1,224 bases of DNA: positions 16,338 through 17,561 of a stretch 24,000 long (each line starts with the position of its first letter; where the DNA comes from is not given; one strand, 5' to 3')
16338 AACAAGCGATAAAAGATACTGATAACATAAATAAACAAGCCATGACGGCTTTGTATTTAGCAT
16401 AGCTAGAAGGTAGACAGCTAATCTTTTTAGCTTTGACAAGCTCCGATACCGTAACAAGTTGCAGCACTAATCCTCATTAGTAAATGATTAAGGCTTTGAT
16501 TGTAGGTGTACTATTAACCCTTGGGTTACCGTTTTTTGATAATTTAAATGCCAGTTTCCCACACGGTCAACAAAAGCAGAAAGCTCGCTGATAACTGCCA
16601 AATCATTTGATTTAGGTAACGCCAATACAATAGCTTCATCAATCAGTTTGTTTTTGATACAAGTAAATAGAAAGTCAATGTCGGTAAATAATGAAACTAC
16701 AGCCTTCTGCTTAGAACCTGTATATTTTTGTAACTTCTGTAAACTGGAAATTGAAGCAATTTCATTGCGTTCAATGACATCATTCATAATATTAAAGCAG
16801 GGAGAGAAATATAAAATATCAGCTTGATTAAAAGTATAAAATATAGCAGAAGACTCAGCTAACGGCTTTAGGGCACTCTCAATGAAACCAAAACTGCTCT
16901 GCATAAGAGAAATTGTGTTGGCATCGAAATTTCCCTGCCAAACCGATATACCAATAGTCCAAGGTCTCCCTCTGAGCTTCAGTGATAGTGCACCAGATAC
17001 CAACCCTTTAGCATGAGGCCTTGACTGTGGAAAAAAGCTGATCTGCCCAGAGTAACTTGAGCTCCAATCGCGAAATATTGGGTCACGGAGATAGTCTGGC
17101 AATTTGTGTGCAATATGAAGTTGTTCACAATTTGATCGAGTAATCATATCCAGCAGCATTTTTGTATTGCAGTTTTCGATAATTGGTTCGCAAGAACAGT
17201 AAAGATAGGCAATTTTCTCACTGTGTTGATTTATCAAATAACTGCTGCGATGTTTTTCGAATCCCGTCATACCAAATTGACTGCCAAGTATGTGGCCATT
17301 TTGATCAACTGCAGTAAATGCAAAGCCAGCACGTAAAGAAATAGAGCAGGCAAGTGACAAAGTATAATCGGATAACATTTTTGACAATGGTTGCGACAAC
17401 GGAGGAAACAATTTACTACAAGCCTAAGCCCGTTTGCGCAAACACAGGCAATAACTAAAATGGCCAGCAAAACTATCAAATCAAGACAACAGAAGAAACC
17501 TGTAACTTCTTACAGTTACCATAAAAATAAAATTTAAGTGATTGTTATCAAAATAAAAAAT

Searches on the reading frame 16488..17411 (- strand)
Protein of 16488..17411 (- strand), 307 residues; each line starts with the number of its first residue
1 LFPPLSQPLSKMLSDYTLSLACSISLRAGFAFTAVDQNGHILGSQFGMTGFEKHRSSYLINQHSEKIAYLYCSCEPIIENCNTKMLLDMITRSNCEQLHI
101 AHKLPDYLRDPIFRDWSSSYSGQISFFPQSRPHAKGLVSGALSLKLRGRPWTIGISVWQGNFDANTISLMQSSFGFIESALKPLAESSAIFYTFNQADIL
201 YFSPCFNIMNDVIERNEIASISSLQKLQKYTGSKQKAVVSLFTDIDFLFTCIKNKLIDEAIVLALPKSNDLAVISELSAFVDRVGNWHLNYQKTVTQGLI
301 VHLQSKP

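Call 3: search_protein_families(library=pfam, proteins=[window:16488-17411:-])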
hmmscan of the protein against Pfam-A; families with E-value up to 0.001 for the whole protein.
window:16488-17411:- (307 aa): 0 families

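Call 56: search_protein_families(library=ncbifam, proteins=[window:16488-17411:-], max_evalue=0.00001)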
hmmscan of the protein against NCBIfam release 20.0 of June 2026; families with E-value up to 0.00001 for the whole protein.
window:16488-17411:- (307 aa): 0 families

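Call 63: search_protein_families(library=pfam, alignment_id=A5, max_evalue=1)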
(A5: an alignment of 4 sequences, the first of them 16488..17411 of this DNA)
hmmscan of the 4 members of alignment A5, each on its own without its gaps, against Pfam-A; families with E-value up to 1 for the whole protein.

A. member 1, window:16488-17411:- (307 aa): 2 families
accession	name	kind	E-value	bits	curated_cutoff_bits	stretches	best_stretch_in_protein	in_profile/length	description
PF15956.11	DUF4760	-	0.024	15.2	25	1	211-283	49-120/141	Domain of unknown function (DUF4760)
PF16077.10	Spaetzle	-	0.074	14.1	27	1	54-105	21-72/96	Spaetzle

B. families by the number of members that match (of 4 scanned): 7 families
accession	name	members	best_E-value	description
PF15956.11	DUF4760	1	0.024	Domain of unknown function (DUF4760)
PF23112.1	PUB62-63_C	1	0.034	U-box protein 62/63 C-terminal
PF16077.10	Spaetzle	1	0.074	Spaetzle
PF03029.23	ATP_bind_1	1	0.098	Conserved hypothetical ATP binding protein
PF13456.12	RVT_3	1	0.17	Reverse transcriptase-like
PF01872.23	RibD_C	1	0.24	RibD C-terminal domain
PF21311.3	Phage_RBD_prop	1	0.25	Phage 5-bladed beta propeller receptor binding platform domain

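Call 64: search_solved_structures(query=A5, max_evalue=1)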
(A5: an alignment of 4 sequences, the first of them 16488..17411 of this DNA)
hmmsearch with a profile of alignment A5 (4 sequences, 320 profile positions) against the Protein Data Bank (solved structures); distinct sequences matched with E-value up to 1: 1.
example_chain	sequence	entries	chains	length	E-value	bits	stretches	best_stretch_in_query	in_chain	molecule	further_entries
7roa_A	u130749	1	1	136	0.093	14.7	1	207-280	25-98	EntV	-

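Call 72: predict_structure(alignment_id=A5)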
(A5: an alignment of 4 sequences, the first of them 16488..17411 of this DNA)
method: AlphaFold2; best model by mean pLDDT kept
length: 307 residues; sequences in the alignment: 4
mean_pLDDT: 77.2   pTM: 0.76
mean pLDDT of the five models: 77.2, 75.1, 58.3, 56.4, 46.2
residues with pLDDT >= 90: 57; 70-90: 155; 50-70: 79; < 50: 16
segments of 3 or more residues with pLDDT < 50: 205-211, 268-271
pLDDT, mean of each block of 10 residues (from residue 1): 76 89 80 92 84 72 92 84 86 91 87 89 79 79 85 76 59 58 75 75 50 75 92 85 86 88 61 59 63 55 67
secondary structure, 60 per line:
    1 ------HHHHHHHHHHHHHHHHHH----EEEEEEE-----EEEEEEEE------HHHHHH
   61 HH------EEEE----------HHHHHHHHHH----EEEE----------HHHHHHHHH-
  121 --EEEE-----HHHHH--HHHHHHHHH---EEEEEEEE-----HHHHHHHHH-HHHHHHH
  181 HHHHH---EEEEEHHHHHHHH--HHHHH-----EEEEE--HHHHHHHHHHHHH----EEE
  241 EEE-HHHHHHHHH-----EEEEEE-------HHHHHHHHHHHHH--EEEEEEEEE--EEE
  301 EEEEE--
elements in order: H7-24 E29-35 E41-48 H55-62 E69-72 H83-92 E97-100 H111-119 E123-126 H132-136 H139-147 E151-158 H164-172 H174-185 E189-193 H194-201 H204-208 E214-218 H221-233 E238-243 H245-253 E259-264 H272-284 E287-295 E298-305

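Call 74: fold_search(model_id=the predicted structure, library=pdb)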
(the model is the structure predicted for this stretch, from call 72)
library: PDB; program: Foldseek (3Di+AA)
matches with E <= 10: 1280; with E <= 0.001: 84
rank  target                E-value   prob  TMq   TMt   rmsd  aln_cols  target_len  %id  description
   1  3zpc_A                1.7e-12  1.00  0.57  0.51   7.4       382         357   11  Acinetobacter baumannii RibD, form 1 (released 2013-03-27)
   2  8dqc_B                2.8e-12  1.00  0.59  0.51   8.1       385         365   15  Crystal structure of 3-dehydroquinate dehydratase I from Klebsiella oxytoca (I222 Form) (released 2022-07-27)
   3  2b3z_A                2.8e-12  1.00  0.48  0.43   8.6       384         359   11  Crystal structure of a bifunctional deaminase and reductase involved in riboflavin biosynthesis (released 2005-11-29)
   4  2o7p_B                3.1e-12  1.00  0.55  0.49   7.4       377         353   14  The crystal structure of RibD from Escherichia coli in complex with the oxidised NADP+ cofactor in the active site of  (released 2007-02-13)
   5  4g3m_B                3.3e-12  1.00  0.50  0.44   8.9       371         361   11  Complex Structure of Bacillus subtilis RibG: The Deamination Process in Riboflavin Biosynthesis (released 2013-02-20)
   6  3zpc_B                3.5e-12  1.00  0.57  0.51   7.4       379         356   10  Acinetobacter baumannii RibD, form 1 (released 2013-03-27)
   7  4g3m_A                4.0e-12  1.00  0.47  0.41   8.9       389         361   10  Complex Structure of Bacillus subtilis RibG: The Deamination Process in Riboflavin Biosynthesis (released 2013-02-20)
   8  2g6v_B                5.1e-12  1.00  0.49  0.43   9.6       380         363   14  The crystal structure of ribD from Escherichia coli (released 2007-02-06)
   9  3zpg                  7.9e-12  1.00  0.57  0.51   8.3       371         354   12  Acinetobacter baumannii RibD, form 2 (released 2013-03-27)
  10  8dqb                  1.3e-11  1.00  0.55  0.48   8.2       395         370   14  Crystal structure of 3-dehydroquinate dehydratase I from Klebsiella oxytoca (I23 Form) (released 2022-07-27)
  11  8dqc_A                1.4e-11  1.00  0.54  0.48   9.0       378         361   15  Crystal structure of 3-dehydroquinate dehydratase I from Klebsiella oxytoca (I222 Form) (released 2022-07-27)
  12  2b3z_D                2.1e-11  1.00  0.49  0.43   8.8       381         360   11  Crystal structure of a bifunctional deaminase and reductase involved in riboflavin biosynthesis (released 2005-11-29)
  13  8dq9_B                2.7e-11  1.00  0.55  0.48   8.4       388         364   14  Crystal structure of GDP bound 3-dehydroquinate dehydratase I from Klebsiella oxytoca (released 2022-07-27)
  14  2hxv                  6.1e-11  1.00  0.57  0.51   7.0       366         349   10  Crystal structure of a diaminohydroxyphosphoribosylaminopyrimidine deaminase/ 5-amino-6-(5-phosphoribosylamino)uracil re (released 2006-08-15)
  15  8dq9_A                9.4e-11  1.00  0.54  0.49   8.3       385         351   13  Crystal structure of GDP bound 3-dehydroquinate dehydratase I from Klebsiella oxytoca (released 2022-07-27)
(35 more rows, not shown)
